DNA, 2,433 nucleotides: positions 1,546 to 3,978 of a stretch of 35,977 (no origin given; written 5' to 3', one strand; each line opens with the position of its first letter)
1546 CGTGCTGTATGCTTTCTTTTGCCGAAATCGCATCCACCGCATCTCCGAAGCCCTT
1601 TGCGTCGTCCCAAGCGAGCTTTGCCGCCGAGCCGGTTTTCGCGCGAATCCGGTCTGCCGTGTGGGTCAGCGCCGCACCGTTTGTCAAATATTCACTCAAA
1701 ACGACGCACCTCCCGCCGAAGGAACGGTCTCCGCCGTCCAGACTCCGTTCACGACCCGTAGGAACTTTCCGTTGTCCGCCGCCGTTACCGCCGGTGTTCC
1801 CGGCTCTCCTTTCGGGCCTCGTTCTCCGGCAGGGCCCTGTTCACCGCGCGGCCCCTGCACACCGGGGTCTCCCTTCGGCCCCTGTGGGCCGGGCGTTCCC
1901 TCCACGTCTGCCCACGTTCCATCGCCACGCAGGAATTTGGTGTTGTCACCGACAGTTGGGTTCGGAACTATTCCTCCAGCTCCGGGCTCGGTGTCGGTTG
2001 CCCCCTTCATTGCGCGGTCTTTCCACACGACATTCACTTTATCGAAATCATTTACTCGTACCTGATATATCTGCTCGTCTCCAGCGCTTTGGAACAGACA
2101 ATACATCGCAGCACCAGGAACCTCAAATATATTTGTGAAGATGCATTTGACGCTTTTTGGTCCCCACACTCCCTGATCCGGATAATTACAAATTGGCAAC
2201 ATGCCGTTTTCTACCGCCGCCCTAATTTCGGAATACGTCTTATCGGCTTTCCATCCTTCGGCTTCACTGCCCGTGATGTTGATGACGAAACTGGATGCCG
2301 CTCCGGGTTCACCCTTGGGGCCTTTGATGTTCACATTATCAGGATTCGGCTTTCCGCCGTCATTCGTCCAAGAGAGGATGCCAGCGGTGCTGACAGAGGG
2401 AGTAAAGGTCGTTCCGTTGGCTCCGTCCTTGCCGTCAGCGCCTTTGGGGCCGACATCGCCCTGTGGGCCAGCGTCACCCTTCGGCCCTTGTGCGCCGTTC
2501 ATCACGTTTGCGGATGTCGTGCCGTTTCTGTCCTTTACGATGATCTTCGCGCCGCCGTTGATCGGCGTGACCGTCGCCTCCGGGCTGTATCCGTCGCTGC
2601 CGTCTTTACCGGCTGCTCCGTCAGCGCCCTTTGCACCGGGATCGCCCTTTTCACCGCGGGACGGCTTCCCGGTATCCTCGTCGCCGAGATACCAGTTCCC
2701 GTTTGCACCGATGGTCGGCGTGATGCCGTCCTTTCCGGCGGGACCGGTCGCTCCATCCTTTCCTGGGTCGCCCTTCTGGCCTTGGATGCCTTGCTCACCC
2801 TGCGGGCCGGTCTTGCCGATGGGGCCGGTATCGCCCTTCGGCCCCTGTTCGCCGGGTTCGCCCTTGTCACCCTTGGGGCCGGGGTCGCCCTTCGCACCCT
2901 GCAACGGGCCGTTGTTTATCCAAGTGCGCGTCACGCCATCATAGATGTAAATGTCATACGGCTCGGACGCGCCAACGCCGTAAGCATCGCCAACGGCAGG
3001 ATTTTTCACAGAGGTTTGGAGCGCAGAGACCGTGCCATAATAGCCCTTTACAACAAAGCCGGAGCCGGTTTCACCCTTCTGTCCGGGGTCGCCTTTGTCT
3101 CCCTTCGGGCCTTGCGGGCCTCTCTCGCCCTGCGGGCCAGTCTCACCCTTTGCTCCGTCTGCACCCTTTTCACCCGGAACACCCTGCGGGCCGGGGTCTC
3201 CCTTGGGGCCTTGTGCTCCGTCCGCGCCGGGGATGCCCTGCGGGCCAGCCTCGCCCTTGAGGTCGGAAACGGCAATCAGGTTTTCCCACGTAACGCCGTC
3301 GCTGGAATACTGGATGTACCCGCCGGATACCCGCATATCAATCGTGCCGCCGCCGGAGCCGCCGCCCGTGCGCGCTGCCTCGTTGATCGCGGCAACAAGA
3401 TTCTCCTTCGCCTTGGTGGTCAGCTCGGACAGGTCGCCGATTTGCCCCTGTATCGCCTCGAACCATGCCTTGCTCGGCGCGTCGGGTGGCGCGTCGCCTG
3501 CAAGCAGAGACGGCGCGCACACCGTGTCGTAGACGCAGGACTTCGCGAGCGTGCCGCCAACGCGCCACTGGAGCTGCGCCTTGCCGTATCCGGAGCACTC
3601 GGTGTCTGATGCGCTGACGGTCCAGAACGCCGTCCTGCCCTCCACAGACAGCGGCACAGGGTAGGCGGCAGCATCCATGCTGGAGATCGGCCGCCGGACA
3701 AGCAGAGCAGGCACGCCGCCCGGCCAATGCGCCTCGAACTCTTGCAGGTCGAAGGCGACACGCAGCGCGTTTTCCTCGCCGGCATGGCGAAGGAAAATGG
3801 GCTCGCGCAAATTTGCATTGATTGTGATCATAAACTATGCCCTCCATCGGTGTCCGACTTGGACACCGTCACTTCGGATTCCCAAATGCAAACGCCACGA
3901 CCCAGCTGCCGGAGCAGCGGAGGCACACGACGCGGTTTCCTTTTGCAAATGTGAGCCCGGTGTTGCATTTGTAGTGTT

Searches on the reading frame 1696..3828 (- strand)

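Call 71: search_protein_families(library=phrogs, proteins=[window:1696-3828:-], max_evalue=0.00001)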
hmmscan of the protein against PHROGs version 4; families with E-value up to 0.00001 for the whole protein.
window:1696-3828:- (710 aa): 43 families (the best 25 are shown)
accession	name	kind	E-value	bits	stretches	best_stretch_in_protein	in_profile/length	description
phrog_819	-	tail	6.2e-43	148.1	3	191-341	522-660/1024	tail protein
phrog_6320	-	tail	2.8e-38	133.2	3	191-259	148-216/745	tail fiber protein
phrog_5073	-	tail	1e-36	128.1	3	191-255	272-336/519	tail fiber protein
phrog_3904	-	tail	3.6e-29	102.7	1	217-350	587-717/1086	tail fiber protein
phrog_366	-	tail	3.5e-27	97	3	148-255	286-363/474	tail fiber protein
phrog_8745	-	tail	4.5e-25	88.2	2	191-255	1378-1461/1803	tail fiber protein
phrog_1806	-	tail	6.3e-22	79.2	2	352-475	108-233/276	collagen like minor tail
phrog_1658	-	unknown function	4.4e-21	76.7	1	191-256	54-116/239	-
phrog_10972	-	tail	7.7e-21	75.9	2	310-366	168-224/343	tail fiber protein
phrog_18350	-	tail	8.9e-19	69.1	0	366-488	91-203/253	tail fiber protein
phrog_38766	-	head and packaging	1.2e-17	64.7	1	186-256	100-170/478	virion structural protein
phrog_26246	-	tail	1.3e-17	65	1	189-256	110-177/329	tail protein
phrog_33406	-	tail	1.7e-16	60.6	2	191-250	214-273/651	tail fiber protein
phrog_26654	-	unknown function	3.5e-14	54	0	307-372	97-155/360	-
phrog_32123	-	unknown function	3.5e-14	53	1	191-256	238-306/532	-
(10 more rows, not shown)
